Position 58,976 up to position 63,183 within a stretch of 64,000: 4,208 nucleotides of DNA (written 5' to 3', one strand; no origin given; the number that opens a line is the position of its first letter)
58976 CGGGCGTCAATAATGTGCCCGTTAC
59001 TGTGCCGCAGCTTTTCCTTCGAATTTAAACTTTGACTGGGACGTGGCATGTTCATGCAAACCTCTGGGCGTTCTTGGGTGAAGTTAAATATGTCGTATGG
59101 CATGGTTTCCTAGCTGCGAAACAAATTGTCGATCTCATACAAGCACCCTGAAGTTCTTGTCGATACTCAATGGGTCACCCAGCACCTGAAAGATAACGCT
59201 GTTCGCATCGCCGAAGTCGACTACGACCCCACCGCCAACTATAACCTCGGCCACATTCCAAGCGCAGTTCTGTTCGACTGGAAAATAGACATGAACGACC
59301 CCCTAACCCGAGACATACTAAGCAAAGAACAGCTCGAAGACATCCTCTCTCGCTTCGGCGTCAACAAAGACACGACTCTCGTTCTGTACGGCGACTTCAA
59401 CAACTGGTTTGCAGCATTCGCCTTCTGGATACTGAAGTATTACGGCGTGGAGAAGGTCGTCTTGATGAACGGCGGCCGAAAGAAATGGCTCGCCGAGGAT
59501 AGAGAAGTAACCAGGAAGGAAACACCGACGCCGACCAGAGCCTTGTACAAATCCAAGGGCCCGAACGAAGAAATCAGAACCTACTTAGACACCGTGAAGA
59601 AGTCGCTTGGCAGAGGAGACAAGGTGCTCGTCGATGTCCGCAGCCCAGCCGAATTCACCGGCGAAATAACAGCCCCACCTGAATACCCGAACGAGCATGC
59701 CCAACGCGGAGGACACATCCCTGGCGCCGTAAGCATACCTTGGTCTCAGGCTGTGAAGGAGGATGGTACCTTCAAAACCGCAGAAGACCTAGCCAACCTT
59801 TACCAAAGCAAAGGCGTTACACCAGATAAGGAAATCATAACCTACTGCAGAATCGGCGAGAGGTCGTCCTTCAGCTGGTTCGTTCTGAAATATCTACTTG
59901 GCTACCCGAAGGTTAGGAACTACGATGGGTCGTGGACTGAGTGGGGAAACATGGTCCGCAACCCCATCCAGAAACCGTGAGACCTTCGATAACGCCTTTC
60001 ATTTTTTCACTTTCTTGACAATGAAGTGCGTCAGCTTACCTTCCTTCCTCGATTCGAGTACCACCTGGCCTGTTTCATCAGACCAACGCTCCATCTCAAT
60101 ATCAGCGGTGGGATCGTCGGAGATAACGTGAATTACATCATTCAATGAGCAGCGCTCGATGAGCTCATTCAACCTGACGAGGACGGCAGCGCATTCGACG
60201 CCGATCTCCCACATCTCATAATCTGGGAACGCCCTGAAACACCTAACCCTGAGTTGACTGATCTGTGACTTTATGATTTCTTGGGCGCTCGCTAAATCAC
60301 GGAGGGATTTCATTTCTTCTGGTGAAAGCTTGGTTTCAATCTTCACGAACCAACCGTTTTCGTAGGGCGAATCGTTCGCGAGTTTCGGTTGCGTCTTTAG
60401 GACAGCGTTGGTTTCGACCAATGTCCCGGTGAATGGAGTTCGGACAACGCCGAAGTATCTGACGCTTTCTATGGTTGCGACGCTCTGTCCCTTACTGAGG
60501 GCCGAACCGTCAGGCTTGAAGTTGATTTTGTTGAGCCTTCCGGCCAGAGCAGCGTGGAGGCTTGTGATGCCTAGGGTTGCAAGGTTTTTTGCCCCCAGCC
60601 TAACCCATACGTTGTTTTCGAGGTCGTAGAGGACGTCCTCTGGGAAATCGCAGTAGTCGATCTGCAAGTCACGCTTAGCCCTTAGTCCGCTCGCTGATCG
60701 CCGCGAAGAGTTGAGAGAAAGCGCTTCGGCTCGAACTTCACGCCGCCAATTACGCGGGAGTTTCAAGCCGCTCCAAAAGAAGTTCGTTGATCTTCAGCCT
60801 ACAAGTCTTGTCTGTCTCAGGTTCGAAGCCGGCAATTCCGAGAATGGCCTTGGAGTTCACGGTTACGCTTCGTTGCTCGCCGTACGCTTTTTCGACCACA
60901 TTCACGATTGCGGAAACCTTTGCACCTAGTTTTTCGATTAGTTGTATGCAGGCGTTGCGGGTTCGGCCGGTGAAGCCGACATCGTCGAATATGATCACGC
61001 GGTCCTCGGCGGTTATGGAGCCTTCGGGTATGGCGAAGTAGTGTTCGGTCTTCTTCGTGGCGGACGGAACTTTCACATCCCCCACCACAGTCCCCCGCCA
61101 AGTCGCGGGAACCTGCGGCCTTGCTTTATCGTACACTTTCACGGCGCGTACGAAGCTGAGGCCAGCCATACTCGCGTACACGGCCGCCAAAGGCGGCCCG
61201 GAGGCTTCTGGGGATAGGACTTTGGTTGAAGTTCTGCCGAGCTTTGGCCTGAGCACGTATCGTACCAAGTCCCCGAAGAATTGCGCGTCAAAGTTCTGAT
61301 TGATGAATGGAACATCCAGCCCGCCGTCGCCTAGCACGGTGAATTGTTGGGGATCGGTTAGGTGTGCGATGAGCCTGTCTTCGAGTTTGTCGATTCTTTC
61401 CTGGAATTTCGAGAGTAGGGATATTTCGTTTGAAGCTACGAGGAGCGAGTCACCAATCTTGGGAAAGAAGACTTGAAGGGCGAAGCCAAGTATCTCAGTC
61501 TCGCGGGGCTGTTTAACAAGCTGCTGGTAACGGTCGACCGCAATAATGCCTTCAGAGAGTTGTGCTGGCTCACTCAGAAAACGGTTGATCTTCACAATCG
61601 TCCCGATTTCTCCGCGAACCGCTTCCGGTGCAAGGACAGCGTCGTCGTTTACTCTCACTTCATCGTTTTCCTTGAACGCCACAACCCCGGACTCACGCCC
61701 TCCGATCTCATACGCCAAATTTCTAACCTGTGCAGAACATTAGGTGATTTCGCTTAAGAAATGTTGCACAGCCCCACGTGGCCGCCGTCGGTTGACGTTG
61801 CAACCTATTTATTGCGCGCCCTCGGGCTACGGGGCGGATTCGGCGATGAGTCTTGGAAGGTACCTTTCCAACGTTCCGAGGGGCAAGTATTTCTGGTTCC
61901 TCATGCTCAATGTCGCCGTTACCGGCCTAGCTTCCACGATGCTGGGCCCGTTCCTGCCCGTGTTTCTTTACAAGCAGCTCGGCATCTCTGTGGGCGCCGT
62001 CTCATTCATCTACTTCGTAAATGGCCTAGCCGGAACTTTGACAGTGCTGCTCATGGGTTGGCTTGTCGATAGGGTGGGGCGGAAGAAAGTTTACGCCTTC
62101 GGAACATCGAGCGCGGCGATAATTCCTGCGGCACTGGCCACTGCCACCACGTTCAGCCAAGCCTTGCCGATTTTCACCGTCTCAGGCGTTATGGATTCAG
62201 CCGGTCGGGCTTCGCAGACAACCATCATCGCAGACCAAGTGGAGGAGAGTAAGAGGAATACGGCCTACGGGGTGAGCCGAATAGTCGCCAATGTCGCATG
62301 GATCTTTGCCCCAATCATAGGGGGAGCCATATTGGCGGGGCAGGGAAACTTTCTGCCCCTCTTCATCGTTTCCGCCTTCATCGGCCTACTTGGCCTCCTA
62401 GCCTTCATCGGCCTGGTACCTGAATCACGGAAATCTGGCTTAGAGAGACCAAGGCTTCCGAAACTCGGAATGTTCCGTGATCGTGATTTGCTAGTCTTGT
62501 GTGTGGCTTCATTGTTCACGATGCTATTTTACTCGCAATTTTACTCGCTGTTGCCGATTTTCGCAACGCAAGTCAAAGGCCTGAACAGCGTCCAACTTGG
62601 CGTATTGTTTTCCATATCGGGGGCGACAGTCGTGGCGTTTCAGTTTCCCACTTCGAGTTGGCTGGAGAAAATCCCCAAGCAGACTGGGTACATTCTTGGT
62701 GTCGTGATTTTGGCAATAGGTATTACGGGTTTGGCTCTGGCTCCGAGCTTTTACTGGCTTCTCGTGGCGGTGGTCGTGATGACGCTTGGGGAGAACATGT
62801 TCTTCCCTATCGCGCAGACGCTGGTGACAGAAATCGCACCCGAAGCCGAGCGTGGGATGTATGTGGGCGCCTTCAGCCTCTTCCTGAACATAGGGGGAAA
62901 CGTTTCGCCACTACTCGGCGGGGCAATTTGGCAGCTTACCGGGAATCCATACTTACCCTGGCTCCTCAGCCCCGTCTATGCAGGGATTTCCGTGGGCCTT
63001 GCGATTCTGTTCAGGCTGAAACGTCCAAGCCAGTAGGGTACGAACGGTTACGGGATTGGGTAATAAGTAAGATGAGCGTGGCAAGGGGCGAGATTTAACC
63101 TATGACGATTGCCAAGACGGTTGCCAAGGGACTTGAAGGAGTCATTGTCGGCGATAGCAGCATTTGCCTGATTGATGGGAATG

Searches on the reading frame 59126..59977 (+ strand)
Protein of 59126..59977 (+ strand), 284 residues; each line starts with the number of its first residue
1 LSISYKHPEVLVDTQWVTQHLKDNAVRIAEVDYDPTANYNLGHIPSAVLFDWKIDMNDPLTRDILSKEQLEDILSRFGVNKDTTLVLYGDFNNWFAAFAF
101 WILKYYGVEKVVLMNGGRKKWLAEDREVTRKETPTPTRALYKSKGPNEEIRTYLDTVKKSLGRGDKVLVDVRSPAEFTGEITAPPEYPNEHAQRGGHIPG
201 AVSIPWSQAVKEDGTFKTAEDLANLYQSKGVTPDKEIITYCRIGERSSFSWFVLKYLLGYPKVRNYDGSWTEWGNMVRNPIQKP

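Call 42: search_protein_families(library=pfam, proteins=[window:59126-59977:+], max_evalue=0.0001)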
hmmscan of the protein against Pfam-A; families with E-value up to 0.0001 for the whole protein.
window:59126-59977:+ (284 aa): 1 family
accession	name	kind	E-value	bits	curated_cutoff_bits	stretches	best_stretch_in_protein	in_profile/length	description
PF00581.25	Rhodanese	-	7.8e-37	126.2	22.2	2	155-274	3-100/102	Rhodanese-like domain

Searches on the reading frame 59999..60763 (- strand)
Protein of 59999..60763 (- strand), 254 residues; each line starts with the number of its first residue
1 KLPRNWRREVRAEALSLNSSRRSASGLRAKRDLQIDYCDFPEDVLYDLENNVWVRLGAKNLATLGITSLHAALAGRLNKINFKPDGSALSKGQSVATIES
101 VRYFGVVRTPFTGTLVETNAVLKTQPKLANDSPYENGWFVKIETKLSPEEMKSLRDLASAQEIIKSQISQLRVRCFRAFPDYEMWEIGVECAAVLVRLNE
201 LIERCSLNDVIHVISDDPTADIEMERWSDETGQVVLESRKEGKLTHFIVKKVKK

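Call 42: search_protein_families(library=pfam, proteins=[window:59999-60763:-], max_evalue=0.0001)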
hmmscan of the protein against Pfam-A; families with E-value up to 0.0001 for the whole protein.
window:59999-60763:- (254 aa): 2 families
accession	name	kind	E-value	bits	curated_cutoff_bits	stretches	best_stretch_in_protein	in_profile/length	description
PF01597.25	GCV_H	-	2.2e-27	95.8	22.2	1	46-166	3-121/122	Glycine cleavage H-protein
PF01206.22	TusA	-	2.3e-06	27.8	28.6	1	188-251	7-70/70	Sulfurtransferase TusA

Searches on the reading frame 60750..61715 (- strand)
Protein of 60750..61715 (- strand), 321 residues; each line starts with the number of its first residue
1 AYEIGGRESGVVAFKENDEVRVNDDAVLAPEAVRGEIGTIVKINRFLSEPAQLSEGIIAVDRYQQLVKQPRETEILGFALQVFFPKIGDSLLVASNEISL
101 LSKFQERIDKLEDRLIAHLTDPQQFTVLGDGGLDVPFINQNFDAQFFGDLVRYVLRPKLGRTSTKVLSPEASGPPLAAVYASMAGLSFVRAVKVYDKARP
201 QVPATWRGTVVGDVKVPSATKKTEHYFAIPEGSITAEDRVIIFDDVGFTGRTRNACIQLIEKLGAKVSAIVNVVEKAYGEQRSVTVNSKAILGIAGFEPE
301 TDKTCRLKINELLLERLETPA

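Call 42: search_protein_families(library=pfam, proteins=[window:60750-61715:-], max_evalue=0.0001)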
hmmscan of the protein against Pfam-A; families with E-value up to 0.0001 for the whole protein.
window:60750-61715:- (321 aa): 1 family
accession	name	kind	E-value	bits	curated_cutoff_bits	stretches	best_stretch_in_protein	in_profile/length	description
PF00156.33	Pribosyltran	-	2.5e-06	27.3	26.3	1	160-282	27-132/158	Phosphoribosyl transferase domain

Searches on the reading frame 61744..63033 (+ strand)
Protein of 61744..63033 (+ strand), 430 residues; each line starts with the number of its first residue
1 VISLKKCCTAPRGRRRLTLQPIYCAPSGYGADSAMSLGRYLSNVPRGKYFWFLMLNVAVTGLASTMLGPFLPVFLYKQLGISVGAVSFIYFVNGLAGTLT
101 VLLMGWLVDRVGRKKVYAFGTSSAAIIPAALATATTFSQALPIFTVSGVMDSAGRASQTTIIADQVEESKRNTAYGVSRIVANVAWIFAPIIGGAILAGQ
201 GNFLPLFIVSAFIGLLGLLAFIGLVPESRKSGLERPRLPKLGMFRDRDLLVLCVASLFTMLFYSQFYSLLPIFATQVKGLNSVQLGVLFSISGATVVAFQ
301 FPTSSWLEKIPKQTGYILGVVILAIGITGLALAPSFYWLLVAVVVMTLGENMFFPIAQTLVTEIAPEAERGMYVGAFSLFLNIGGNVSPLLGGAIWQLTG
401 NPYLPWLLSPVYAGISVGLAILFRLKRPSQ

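Call 42: search_protein_families(library=pfam, proteins=[window:61744-63033:+], max_evalue=0.0001)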
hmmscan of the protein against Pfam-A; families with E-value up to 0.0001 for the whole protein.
window:61744-63033:+ (430 aa): 3 families
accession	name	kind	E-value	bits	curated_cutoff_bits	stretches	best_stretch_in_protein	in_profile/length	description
PF07690.21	MFS_1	-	2.2e-56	191.7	33.4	2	53-311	1-266/347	Major Facilitator Superfamily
PF00083.30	Sugar_tr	-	1.5e-08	34.4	22.3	1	281-407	44-171/452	Sugar (and other) transporter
PF01306.25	LacY_symp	-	7.5e-05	22.1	24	0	50-222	9-186/413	LacY proton/sugar symporter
